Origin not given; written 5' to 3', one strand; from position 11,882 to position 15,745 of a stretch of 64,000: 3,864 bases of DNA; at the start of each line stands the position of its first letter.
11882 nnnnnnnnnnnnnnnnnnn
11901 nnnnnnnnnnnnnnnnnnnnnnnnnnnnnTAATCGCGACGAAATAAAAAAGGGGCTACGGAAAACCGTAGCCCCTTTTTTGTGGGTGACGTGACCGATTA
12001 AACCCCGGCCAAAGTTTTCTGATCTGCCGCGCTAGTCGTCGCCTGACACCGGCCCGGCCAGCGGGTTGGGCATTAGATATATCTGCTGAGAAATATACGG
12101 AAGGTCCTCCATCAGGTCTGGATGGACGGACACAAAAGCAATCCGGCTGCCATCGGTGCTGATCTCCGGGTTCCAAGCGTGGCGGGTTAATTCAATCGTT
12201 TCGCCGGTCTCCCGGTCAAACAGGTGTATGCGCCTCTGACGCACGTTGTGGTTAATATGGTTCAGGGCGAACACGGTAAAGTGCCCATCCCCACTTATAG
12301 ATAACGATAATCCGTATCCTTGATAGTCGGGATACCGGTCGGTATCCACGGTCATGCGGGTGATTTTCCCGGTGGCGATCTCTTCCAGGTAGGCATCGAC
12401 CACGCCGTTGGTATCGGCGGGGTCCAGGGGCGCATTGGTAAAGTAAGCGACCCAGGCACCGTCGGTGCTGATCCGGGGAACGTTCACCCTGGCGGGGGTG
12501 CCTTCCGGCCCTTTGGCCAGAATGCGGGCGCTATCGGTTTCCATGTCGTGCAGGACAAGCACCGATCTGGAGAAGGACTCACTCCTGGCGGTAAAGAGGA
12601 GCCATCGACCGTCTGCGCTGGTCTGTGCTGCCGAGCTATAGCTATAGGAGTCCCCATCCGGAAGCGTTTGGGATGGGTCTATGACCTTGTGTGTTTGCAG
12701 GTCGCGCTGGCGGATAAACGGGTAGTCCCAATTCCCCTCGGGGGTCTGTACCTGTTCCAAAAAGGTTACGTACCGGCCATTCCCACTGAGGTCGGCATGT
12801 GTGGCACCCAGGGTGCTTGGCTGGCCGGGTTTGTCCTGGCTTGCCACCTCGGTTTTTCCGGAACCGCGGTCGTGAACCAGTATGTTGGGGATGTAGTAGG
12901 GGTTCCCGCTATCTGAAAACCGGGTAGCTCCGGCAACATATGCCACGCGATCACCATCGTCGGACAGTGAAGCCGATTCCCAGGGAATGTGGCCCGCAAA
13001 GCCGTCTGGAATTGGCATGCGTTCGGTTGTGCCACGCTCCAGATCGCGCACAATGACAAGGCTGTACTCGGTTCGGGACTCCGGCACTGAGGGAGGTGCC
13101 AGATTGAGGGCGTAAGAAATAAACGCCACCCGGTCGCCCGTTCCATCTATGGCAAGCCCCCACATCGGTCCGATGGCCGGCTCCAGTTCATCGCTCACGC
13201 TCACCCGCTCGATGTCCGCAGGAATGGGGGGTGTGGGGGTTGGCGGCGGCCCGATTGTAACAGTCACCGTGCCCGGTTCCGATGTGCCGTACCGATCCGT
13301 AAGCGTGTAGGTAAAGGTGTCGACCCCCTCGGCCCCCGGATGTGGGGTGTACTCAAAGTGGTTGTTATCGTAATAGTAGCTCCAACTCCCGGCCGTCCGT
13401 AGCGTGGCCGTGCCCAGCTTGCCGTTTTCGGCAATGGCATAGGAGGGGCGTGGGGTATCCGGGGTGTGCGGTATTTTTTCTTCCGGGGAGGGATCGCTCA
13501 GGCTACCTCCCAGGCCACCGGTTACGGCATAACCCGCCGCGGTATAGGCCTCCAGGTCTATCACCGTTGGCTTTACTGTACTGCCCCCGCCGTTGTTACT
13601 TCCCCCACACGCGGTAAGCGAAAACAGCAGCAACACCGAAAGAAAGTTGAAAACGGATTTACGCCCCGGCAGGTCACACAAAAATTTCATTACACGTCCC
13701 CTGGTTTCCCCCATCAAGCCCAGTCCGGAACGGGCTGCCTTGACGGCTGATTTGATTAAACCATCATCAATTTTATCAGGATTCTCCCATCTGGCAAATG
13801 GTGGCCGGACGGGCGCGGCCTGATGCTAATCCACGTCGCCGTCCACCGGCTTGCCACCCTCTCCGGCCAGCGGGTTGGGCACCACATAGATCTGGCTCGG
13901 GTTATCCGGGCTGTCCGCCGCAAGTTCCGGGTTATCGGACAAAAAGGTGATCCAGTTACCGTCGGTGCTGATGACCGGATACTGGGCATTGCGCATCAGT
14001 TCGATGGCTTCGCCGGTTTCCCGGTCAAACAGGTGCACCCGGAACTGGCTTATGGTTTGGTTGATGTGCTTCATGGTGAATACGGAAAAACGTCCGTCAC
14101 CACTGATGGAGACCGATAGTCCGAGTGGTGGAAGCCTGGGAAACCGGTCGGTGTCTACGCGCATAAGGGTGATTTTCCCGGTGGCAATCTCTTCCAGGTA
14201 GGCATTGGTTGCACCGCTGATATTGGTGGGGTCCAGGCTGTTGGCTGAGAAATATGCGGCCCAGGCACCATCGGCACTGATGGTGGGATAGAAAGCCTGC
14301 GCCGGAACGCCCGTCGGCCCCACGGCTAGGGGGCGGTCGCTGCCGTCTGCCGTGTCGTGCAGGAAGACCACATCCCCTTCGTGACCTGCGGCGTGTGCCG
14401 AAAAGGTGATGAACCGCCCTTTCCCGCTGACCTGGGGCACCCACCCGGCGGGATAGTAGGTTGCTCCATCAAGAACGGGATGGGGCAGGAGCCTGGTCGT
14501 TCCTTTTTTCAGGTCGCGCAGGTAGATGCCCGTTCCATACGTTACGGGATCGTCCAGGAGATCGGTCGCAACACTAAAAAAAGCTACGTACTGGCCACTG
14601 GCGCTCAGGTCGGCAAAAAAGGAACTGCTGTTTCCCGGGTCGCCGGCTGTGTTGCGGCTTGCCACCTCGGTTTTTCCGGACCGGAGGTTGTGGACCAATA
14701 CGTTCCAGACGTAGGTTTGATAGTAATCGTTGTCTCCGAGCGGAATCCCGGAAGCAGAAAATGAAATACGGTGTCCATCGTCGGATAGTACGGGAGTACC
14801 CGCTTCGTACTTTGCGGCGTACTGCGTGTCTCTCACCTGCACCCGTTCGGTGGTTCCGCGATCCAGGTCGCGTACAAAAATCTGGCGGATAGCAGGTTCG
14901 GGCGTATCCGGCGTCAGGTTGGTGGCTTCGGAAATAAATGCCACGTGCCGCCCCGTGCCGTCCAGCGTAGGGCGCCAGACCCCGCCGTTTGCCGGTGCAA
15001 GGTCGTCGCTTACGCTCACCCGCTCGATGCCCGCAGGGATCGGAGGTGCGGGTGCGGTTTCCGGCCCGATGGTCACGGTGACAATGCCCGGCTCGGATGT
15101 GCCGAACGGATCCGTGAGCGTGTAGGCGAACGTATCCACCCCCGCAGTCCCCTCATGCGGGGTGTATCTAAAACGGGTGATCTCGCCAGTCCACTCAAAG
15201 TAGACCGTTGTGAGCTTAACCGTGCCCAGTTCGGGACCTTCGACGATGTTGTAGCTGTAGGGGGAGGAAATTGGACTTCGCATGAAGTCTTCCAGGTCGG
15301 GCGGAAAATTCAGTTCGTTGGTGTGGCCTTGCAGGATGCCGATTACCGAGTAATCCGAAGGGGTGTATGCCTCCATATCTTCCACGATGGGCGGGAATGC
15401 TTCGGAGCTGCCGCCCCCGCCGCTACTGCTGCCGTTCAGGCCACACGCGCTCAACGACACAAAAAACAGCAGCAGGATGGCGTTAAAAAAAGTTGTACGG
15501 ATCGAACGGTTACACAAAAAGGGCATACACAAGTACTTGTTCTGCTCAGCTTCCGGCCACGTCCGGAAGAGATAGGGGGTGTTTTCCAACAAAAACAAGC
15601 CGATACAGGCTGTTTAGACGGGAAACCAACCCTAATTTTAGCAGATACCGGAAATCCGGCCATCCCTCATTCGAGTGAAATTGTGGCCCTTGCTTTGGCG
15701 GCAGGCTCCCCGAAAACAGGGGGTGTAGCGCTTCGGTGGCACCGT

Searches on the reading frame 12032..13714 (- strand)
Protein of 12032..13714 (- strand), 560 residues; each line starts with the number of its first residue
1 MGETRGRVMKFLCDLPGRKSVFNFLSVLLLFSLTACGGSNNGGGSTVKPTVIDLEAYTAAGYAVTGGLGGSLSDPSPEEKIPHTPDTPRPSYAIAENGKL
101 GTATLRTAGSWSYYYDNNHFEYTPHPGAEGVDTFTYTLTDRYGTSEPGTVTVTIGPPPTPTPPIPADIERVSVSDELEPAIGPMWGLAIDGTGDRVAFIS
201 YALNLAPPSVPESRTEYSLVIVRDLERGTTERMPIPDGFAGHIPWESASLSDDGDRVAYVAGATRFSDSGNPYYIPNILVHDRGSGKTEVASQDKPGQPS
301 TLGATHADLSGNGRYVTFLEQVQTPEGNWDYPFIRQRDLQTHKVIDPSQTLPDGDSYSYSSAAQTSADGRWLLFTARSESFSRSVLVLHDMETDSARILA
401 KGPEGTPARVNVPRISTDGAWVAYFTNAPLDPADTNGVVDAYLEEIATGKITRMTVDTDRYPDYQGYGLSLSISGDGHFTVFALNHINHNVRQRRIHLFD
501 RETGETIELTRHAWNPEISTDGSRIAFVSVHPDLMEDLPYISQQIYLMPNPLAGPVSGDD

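Call 48: search_protein_families(library=pfam, proteins=[window:12032-13714:-], max_evalue=0.00001)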
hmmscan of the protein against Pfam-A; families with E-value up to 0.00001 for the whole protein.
window:12032-13714:- (560 aa): 1 family
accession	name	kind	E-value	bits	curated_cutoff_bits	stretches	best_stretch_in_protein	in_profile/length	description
PF17963.7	Big_9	-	4.7e-07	31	23.6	1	93-153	38-89/89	Bacterial Ig domain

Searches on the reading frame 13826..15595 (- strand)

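Call 48: search_protein_families(library=pfam, proteins=[window:13826-15595:-], max_evalue=0.00001)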
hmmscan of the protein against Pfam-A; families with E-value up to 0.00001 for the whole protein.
window:13826-15595:- (589 aa): 1 family
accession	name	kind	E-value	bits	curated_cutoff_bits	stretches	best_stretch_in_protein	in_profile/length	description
PF17963.7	Big_9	-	6.8e-07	30.5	23.6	1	115-175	37-89/89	Bacterial Ig domain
